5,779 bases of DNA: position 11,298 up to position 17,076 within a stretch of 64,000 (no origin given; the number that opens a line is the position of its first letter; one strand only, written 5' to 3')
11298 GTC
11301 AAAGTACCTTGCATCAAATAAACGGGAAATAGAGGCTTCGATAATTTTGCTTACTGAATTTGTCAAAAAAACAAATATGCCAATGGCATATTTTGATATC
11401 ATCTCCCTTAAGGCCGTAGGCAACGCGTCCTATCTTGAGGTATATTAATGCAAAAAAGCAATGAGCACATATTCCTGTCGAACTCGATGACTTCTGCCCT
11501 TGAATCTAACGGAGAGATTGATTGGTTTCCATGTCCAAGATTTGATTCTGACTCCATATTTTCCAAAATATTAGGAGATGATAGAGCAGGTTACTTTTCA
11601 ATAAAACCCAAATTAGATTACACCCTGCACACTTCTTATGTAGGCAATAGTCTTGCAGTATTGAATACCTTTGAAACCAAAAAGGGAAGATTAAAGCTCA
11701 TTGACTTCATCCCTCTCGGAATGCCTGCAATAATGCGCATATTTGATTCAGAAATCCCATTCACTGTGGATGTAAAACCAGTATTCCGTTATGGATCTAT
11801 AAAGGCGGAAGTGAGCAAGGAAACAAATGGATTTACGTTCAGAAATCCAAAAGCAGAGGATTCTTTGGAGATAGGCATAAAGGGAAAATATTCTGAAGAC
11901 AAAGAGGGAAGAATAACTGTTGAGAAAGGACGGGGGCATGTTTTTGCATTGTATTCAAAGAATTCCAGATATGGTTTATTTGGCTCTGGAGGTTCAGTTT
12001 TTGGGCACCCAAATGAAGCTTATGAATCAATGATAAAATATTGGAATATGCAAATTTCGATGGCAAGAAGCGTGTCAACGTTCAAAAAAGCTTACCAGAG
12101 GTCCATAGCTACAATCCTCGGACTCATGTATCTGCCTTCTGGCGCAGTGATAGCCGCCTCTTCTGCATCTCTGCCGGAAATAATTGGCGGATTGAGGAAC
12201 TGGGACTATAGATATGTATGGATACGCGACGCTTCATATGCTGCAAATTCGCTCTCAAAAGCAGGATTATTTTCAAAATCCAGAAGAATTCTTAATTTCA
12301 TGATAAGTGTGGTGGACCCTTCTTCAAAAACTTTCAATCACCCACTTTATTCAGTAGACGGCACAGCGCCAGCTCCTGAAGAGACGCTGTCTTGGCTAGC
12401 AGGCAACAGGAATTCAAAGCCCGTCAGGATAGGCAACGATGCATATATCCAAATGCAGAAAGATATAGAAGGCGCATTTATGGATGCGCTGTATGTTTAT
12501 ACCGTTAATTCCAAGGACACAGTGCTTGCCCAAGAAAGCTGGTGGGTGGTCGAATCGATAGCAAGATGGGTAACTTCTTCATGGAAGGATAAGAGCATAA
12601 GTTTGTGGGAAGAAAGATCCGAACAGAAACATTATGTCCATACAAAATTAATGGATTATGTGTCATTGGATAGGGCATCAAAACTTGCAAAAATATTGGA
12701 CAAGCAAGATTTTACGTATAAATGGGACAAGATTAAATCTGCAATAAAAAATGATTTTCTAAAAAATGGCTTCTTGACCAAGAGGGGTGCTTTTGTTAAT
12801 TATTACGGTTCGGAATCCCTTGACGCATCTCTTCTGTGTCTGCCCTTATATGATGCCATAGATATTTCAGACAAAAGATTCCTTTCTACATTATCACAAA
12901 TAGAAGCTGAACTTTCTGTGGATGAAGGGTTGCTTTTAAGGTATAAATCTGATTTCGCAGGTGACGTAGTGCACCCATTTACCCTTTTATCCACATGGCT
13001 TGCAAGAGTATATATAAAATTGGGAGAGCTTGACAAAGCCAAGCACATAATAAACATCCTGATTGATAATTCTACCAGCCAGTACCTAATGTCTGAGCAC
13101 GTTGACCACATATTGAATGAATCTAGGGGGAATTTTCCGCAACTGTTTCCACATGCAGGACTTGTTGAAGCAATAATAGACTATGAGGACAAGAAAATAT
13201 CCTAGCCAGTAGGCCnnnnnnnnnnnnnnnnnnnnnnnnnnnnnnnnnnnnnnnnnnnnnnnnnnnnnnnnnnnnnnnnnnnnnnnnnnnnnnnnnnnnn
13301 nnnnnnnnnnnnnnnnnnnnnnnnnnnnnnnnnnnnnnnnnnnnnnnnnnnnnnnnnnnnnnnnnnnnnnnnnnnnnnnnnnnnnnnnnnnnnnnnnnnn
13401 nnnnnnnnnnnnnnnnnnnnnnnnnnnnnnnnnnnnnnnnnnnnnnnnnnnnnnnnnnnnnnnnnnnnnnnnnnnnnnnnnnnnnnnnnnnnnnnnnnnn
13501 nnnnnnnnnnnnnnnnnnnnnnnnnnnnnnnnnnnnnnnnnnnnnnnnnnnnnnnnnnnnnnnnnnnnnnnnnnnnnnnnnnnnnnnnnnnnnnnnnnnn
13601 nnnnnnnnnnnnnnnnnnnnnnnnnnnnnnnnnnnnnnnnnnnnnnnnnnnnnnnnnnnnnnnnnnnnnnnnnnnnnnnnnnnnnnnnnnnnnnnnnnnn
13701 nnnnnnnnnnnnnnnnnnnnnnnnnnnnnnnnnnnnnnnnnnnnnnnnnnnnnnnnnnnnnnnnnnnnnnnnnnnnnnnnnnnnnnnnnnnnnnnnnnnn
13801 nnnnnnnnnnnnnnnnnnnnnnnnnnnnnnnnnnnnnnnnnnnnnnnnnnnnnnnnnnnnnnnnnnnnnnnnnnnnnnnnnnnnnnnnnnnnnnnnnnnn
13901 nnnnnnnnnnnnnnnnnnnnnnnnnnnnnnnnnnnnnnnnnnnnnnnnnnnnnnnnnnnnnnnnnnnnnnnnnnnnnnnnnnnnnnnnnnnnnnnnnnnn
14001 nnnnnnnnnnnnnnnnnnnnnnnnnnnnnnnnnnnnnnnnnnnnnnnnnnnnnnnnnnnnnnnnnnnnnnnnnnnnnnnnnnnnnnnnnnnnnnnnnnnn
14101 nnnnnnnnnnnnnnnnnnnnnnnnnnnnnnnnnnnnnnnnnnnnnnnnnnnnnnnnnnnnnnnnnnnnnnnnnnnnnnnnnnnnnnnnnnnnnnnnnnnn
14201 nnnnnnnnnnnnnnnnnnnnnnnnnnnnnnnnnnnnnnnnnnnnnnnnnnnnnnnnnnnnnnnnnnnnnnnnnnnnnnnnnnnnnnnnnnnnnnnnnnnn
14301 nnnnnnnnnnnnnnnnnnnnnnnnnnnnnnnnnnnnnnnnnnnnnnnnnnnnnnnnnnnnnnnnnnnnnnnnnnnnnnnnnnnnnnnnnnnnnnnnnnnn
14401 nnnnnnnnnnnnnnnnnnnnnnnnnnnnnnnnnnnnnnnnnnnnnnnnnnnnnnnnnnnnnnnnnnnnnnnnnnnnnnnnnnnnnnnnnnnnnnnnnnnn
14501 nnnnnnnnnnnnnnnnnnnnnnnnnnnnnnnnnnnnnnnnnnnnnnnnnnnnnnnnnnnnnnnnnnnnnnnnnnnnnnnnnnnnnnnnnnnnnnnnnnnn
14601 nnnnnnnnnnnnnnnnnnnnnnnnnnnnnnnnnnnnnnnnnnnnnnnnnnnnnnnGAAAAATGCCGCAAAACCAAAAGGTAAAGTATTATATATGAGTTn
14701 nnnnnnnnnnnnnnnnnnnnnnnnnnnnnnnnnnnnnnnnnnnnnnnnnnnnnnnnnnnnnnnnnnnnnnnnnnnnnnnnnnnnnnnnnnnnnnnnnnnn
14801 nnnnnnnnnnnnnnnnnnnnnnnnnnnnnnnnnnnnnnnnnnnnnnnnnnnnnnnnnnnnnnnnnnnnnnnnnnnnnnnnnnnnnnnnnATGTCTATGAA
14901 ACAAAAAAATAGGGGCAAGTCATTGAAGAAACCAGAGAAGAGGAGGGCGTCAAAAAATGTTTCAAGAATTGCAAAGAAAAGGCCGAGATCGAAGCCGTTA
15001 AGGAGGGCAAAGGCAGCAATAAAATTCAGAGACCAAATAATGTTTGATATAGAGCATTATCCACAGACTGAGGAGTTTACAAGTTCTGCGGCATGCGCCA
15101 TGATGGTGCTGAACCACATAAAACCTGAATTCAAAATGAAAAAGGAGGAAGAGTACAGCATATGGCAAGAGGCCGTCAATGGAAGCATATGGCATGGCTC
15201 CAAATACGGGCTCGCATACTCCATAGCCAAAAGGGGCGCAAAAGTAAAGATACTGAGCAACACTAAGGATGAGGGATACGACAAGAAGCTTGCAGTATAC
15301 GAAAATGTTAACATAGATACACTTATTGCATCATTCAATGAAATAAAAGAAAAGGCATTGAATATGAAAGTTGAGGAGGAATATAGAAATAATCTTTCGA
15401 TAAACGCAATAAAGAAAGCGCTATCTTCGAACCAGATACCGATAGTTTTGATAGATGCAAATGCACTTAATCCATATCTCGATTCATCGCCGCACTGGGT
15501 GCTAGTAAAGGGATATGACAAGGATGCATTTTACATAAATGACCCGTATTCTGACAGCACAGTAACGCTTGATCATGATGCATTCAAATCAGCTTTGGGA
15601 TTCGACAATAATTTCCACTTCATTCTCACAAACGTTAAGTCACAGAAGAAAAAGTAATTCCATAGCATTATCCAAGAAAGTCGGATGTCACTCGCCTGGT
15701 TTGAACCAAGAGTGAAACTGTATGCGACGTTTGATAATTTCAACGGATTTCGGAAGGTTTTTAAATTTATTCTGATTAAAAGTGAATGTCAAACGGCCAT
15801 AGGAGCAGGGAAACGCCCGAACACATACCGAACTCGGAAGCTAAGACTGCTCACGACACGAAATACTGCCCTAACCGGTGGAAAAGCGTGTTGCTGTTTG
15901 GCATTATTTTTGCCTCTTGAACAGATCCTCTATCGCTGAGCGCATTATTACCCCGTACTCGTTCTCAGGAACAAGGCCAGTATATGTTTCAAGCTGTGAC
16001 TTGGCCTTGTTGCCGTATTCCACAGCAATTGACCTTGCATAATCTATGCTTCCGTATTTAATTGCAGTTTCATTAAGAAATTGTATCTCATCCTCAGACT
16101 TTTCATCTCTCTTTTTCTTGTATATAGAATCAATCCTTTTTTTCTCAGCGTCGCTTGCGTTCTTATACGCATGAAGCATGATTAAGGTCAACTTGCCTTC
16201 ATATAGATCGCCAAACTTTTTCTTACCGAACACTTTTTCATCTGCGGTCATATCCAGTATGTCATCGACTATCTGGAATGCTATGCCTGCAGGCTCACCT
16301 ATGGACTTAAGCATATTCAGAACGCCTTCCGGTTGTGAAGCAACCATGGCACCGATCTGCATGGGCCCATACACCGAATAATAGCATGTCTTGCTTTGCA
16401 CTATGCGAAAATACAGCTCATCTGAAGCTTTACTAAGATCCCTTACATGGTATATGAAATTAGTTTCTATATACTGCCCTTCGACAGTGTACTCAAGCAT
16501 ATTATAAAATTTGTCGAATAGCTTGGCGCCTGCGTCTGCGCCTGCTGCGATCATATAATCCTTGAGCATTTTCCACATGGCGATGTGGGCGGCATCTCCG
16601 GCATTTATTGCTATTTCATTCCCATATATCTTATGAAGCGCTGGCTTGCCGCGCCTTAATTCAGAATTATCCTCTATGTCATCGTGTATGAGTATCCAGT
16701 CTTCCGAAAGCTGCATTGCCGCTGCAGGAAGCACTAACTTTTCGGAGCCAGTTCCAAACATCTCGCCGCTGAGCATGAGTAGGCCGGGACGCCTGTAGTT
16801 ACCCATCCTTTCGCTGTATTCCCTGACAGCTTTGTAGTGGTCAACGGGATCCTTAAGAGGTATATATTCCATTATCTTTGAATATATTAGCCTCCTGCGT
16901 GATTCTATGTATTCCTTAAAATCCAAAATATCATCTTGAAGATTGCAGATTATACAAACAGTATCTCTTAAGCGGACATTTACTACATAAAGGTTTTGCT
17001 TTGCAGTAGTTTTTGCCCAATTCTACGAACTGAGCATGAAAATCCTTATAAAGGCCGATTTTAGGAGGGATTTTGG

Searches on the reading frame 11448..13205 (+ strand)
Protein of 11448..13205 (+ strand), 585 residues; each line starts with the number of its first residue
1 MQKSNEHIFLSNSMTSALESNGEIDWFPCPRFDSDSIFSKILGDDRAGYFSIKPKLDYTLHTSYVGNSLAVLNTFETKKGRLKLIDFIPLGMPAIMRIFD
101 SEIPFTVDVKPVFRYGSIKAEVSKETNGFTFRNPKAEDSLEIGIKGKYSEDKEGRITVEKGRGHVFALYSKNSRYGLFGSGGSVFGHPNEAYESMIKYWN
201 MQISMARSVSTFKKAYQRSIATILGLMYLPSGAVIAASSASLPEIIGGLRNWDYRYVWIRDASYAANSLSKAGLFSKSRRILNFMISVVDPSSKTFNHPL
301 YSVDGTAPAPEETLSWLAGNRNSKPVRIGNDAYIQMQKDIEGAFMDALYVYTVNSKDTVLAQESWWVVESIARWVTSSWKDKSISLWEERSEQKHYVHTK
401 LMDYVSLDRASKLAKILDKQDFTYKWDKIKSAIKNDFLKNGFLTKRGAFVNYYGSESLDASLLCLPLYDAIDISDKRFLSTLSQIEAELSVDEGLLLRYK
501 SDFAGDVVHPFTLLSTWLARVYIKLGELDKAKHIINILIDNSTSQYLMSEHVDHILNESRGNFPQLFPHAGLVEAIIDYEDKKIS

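Call 17: search_protein_families(library=pfam, proteins=[window:11448-13205:+], max_evalue=0.001)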
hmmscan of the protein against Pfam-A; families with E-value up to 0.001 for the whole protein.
window:11448-13205:+ (585 aa): 2 families
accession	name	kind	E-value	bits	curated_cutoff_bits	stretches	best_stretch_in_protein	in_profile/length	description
PF00723.27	Glyco_hydro_15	-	1.9e-60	205.4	22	1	213-576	4-426/427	Glycosyl hydrolases family 15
PF19291.4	TREH_N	-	1e-11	44.9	23.1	1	8-130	19-143/211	Trehalase-like, N-terminal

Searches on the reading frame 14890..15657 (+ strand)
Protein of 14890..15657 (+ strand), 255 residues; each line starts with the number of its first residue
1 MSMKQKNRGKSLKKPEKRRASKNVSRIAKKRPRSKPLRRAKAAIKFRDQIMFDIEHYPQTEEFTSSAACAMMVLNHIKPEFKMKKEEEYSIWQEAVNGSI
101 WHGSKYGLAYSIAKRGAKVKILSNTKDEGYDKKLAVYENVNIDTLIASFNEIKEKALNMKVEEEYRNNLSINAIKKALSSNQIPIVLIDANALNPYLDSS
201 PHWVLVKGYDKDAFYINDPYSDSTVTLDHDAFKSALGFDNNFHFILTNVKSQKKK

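Call 87: search_protein_families(library=pfam, proteins=[window:14890-15657:+], max_evalue=0.001)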
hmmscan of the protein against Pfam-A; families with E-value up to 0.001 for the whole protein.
window:14890-15657:+ (255 aa): 4 families
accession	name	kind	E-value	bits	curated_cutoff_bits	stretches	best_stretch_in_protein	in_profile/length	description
PF11814.14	DUF3335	-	2.9e-26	92.7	25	1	56-224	3-170/206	Peptidase_C39 like family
PF09778.15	Guanylate_cyc_2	-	8.9e-10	38.7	28.1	1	54-220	1-183/212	Guanylylate cyclase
PF13529.12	Peptidase_C39_2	-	6.4e-07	30.5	24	1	146-220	67-143/143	Peptidase_C39 like family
PF03412.21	Peptidase_C39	-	0.00099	19.4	22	0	197-234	82-119/133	Peptidase C39 family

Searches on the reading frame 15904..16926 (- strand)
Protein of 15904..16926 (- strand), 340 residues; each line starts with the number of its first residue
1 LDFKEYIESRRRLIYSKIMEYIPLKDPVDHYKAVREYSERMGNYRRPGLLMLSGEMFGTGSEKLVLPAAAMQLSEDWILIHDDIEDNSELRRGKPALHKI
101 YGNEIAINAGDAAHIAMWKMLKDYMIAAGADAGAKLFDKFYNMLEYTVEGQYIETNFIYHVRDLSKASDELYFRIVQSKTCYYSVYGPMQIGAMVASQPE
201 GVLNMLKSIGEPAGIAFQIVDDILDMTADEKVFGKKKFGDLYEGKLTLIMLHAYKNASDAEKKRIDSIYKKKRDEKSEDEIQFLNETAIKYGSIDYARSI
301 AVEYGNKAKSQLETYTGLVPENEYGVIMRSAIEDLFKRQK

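Call 18: search_protein_families(library=pfam, proteins=[window:15904-16926:-], max_evalue=0.001)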
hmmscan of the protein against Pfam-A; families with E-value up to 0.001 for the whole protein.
window:15904-16926:- (340 aa): 1 family
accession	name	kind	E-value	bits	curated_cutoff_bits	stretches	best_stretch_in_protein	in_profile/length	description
PF00348.22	polyprenyl_synt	-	4.6e-55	187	27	1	32-278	6-242/251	Polyprenyl synthetase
